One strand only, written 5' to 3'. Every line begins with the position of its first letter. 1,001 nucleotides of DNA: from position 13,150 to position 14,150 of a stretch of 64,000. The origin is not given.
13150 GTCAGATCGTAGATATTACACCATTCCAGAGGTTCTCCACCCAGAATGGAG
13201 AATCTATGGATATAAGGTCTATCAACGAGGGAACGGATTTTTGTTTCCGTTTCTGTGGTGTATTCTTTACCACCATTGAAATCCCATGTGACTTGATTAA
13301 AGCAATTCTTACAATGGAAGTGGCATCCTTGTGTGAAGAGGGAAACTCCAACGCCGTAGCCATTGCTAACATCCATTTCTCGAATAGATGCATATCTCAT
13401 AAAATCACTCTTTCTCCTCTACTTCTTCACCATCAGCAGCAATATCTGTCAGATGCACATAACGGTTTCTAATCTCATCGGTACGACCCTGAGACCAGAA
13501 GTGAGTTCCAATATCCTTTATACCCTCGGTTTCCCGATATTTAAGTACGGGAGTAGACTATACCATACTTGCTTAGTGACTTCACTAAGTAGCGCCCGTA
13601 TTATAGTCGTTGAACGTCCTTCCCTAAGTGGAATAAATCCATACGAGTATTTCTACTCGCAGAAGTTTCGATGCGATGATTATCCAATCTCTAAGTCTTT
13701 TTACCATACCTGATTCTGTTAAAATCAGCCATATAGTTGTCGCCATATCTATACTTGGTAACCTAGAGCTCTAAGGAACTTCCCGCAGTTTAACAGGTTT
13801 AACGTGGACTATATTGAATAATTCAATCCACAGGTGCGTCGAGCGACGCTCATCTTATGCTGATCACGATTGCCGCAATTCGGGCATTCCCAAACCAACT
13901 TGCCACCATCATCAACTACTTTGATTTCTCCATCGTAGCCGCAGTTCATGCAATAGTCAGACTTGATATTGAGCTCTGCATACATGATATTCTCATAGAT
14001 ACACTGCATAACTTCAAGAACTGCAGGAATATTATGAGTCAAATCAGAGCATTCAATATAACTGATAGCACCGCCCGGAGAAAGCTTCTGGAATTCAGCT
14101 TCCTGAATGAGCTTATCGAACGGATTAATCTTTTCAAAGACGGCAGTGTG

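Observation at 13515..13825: Group I intron splits nrdD exactly inside the glycyl-radical motif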

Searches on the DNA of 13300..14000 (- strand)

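Call 4: search_rna_families(source=window, start=13300, end=14000, threshold=evalue, max_evalue=10, show_alignments=4)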
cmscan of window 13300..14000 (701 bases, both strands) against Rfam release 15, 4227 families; matches with E-value up to 10: 3.
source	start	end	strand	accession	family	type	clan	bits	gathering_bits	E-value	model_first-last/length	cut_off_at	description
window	13534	13901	-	RF00028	Intron_gpI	Intron;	-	30.9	50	5.9e-06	1-253/253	no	Group I catalytic intron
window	13372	13400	+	RF01103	UPD-PKc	Cis-reg;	-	17.7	40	4.8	1-29/29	no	Pseudoknot of upstream pseudoknot domain (UPD) of the 3'UTR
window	13403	13462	-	RF01139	sR2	Gene; snRNA; snoRNA; CD-box;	-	13.7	42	2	1-57/57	no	Small nucleolar RNA sR2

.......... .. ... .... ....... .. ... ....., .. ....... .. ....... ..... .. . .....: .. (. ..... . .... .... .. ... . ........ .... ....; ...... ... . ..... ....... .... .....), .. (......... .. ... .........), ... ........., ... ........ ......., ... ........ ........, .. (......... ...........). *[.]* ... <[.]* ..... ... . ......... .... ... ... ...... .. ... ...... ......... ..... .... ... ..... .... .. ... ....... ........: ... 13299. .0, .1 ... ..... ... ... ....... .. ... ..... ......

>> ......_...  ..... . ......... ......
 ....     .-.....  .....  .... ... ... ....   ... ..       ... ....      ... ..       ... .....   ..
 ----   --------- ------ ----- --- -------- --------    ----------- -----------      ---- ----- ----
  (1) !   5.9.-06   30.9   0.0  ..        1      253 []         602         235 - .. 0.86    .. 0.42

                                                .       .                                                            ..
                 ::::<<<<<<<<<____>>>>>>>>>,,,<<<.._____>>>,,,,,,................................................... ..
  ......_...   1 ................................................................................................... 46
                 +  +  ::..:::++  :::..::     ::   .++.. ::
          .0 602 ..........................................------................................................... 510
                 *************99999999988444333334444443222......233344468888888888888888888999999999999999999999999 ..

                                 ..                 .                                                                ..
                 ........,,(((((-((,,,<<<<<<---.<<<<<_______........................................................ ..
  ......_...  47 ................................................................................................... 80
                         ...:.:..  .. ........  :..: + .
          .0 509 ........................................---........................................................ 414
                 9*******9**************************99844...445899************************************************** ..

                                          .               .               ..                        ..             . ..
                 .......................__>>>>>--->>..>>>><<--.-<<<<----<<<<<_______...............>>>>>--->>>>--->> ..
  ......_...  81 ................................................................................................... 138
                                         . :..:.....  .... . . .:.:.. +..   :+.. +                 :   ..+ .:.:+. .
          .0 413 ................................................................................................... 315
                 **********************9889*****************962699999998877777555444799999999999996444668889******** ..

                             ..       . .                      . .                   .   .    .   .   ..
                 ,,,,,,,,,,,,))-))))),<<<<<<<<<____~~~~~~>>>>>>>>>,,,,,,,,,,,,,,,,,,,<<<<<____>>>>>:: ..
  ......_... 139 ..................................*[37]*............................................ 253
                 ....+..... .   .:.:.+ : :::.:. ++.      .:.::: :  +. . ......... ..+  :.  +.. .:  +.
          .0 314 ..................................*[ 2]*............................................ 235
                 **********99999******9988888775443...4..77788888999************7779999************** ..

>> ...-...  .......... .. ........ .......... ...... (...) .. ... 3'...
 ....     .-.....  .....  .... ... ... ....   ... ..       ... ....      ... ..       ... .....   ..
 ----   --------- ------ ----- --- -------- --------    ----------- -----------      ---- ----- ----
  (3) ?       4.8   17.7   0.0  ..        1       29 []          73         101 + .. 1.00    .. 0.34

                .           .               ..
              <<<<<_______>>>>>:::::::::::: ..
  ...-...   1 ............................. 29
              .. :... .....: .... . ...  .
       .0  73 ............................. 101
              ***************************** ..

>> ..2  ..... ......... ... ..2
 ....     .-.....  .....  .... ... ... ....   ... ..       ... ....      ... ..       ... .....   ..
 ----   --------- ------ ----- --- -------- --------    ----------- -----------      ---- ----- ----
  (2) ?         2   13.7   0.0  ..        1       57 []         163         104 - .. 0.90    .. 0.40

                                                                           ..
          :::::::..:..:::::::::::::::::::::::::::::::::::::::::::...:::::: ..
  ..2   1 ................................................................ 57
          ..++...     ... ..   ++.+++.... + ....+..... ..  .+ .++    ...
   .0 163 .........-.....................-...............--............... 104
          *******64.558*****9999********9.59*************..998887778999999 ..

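Call 6: search_dna_similar(query=window:13380-13900:-, collection=phages, mode=near, max_rows=30)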
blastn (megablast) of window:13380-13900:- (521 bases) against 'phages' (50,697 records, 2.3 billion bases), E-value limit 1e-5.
Records with a match: 4; places in all: 4; records where one place covers at least 80% of the query: 0.
Best place of each record, by identity: 90-95% 4.
By first word of the organism name: Enterococcus 4.
By host as written in the record: Enterococcus_B hirae DO93 2; Enterococcus_B hirae DO82 2.
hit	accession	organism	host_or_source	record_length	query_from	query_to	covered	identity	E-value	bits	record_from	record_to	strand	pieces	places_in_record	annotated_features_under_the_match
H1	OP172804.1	Enterococcus phage EH93P1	Enterococcus_B hirae DO93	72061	340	389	10%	92.0%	1e-9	69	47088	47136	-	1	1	terminase large subunit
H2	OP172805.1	Enterococcus phage EH93P2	Enterococcus_B hirae DO93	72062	340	389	10%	92.0%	1e-9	69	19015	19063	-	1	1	terminase large subunit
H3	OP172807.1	Enterococcus phage EH802P2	Enterococcus_B hirae DO82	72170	340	389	10%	92.0%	1e-9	69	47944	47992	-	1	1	terminase large subunit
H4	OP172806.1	Enterococcus phage EH802P1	Enterococcus_B hirae DO82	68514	340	386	9%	93.6%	1e-9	69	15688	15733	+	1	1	terminase large subunit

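Call 7: search_dna_similar(query=window:13515-13825:-, collection=phages, mode=distant, max_rows=40)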
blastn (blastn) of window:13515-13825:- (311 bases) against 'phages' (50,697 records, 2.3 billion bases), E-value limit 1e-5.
Records with a match: 252; places in all: 408; records where one place covers at least 80% of the query: 0.
Best place of each record, by identity: 95-99% 1; 90-95% 33; 80-90% 148; 60-80% 70.
By first word of the organism name: Staphylococcus 95; Enterococcus 60; Listeria 45; Bacillus 36; Lactobacillus 5; Brochothrix 4; Clostridium 2; Silviavirus 1; Aerococcus 1; Bacteriophage 1; and 2 more.
By host as written in the record: Listeria monocytogenes 34; Staphylococcus aureus 33; - 20; Enterococcus faecalis 14; Staphylococcus sp. 11; Enterococcus faecalis ATCC 29212 11; Bacillus subtilis 7; Bacillus subtilis BEST7003 7; and 72 more.
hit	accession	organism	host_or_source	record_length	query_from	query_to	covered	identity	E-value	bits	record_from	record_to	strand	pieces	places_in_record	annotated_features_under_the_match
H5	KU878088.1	Bacillus phage AR9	Bacillus subtilis subsp. subtilis 168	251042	15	150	44%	76.1%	3e-13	82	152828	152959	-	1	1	DNA-directed RNA polymerase beta subunit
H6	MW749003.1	Bacillus phage vB_BspM_Internexus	Bacillus sp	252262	15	150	44%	76.1%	3e-13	82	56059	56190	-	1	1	hypothetical protein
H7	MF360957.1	Bacillus phage PBS1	Bacillus subtilis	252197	15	150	44%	76.1%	3e-13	82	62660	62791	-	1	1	none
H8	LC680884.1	Bacillus phage PBS1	Bacillus subtilis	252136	15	150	44%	76.1%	3e-13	82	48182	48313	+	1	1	none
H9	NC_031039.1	Bacillus phage AR9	Bacillus subtilis subsp. subtilis 168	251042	15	150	44%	76.1%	3e-13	82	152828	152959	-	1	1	RNA polymerase beta subunit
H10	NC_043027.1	Bacillus phage PBS1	Bacillus subtilis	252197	15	150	44%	76.1%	3e-13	82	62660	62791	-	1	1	none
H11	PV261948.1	Bacillus phage vB_BliM_Yucatan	Bacillus licheniformis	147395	36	166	42%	75.9%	6e-10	71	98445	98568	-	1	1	hypothetical protein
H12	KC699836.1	Bacillus phage SIOphi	Bacillus subtilis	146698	36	166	42%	75.2%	8e-9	66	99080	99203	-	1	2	none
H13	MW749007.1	Bacillus phage vB_BspH_TimeGriffin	Bacillus sp.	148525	36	166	42%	75.2%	8e-9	66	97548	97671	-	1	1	none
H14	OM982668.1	Bacillus phage SBSphiJ1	Bacillus subtilis BEST7003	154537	36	166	42%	75.2%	8e-9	66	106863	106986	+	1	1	none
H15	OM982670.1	Bacillus phage SBSphiJ3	Bacillus subtilis BEST7003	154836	36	166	42%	75.2%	8e-9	66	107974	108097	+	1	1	none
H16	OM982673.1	Bacillus phage SBSphiJ6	Bacillus subtilis BEST7003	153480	36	166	42%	75.2%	8e-9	66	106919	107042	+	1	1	none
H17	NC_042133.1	Bacillus phage SIOphi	Bacillus subtilis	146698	36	166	42%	75.2%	8e-9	66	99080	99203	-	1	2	none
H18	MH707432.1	Bacillus phage BSP15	Bacillus subtilis KACC 17797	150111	36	166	42%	75.2%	8e-9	66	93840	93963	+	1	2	none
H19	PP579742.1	Bacillus phage KKP_4047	Bacillus licheniformis KKP_3373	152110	36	166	42%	75.2%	8e-9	66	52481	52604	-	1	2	none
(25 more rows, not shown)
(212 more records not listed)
